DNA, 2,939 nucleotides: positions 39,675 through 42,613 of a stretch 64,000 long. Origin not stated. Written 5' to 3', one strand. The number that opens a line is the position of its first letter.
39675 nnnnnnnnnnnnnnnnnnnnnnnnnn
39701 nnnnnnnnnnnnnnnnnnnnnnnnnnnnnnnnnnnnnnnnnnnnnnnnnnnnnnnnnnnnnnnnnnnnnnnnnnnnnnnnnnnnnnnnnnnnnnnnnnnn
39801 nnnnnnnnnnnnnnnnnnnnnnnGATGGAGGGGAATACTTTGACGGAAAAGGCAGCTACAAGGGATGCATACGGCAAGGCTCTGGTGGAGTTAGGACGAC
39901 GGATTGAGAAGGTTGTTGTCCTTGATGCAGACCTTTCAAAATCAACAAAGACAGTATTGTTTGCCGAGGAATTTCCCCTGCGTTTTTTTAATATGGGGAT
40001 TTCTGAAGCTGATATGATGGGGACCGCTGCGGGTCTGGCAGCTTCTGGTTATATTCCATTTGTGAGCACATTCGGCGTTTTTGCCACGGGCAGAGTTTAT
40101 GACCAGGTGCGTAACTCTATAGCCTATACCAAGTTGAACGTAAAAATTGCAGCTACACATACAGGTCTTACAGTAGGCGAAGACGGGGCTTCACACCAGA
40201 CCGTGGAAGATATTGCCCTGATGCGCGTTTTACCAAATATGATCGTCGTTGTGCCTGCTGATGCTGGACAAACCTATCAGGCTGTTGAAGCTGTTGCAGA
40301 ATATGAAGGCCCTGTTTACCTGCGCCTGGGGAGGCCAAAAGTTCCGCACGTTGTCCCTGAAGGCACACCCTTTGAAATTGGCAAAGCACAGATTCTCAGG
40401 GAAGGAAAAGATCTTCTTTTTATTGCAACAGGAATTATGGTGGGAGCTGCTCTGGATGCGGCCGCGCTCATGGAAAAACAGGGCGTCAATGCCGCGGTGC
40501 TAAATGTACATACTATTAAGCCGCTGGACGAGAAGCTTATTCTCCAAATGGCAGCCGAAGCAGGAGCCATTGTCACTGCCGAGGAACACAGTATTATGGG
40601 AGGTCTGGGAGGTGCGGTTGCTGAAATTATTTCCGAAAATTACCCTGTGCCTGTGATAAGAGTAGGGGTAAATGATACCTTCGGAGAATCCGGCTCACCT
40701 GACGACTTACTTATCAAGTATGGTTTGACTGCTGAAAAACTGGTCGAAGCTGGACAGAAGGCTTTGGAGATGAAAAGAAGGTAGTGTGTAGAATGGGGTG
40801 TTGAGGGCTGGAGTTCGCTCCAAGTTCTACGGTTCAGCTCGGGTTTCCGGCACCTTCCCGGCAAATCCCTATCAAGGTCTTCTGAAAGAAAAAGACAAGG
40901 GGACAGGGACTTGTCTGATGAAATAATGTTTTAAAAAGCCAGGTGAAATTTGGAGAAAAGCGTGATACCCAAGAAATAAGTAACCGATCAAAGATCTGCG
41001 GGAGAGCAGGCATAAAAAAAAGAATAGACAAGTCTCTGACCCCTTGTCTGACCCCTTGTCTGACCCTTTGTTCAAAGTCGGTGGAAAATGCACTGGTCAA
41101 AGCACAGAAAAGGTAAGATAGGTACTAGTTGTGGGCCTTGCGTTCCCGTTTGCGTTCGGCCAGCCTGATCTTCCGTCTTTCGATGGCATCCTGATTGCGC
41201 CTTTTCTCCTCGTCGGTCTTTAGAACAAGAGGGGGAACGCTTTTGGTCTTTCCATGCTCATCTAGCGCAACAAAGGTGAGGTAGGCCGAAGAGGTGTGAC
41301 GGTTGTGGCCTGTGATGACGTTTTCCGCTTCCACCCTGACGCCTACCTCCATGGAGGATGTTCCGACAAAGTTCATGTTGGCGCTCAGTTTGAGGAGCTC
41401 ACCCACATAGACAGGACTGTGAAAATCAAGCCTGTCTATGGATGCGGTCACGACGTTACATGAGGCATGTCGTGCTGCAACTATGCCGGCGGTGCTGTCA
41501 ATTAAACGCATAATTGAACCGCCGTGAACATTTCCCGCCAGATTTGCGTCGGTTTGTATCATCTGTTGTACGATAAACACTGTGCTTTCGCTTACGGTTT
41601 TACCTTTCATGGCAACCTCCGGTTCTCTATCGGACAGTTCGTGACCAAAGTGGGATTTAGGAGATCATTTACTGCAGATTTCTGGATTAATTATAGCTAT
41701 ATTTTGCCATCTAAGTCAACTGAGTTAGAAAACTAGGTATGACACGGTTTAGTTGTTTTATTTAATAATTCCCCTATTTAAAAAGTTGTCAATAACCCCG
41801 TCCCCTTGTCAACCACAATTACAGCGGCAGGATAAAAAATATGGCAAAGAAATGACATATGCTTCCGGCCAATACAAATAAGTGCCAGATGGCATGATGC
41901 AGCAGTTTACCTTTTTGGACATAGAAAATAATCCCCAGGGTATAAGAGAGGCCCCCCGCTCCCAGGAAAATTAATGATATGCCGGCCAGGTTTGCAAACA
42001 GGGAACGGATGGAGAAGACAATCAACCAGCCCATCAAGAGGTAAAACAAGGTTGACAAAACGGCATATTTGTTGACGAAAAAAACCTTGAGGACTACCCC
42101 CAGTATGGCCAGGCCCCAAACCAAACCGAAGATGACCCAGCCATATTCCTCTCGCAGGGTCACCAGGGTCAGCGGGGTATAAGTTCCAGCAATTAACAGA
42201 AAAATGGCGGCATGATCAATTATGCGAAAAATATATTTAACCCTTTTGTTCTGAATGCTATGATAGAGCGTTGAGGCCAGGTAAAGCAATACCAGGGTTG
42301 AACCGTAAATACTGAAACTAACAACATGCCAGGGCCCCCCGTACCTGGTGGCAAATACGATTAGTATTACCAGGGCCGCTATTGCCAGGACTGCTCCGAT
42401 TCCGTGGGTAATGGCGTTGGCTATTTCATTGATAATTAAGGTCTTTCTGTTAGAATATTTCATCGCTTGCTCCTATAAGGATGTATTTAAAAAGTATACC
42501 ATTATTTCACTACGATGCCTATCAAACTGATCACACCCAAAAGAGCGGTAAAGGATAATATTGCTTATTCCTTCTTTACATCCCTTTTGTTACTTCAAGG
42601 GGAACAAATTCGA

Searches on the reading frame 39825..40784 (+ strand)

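Call 62: search_protein_families(library=pfam, proteins=[window:39825-40784:+], max_evalue=0.00001)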
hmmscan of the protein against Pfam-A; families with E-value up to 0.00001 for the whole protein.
window:39825-40784:+ (319 aa): 3 families
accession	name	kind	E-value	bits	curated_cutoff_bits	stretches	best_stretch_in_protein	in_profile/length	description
PF02779.29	Transket_pyr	-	2.1e-48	164.7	27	1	9-174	2-173/174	Transketolase, pyrimidine binding domain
PF02780.25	Transketolase_C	-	6.7e-34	116.9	25.9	1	186-305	1-123/124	Transketolase, C-terminal domain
PF17147.9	PFOR_II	-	2.8e-07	31.2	27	0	196-275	2-81/102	Pyruvate:ferredoxin oxidoreductase core domain II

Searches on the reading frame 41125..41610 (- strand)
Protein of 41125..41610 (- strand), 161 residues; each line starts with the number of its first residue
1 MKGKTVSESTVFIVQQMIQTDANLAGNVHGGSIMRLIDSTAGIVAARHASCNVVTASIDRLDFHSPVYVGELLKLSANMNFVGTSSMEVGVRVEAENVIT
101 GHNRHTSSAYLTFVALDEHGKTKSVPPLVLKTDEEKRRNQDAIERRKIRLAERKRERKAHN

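Call 62: search_protein_families(library=pfam, proteins=[window:41125-41610:-], max_evalue=0.00001)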
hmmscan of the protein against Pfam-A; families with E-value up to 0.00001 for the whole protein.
window:41125-41610:- (161 aa): 1 family
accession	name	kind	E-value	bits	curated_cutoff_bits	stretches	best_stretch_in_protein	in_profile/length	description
PF03061.28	4HBT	-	4.8e-17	62.5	20.6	1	26-97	2-74/79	Thioesterase superfamily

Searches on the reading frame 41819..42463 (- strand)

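Call 62: search_protein_families(library=pfam, proteins=[window:41819-42463:-], max_evalue=0.00001)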
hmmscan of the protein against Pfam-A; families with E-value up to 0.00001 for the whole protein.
window:41819-42463:- (214 aa): 1 family
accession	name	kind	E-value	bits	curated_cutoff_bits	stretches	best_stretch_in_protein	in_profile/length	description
PF03006.26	HlyIII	-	1.5e-44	152.8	26.2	1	10-205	3-224/224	Haemolysin-III related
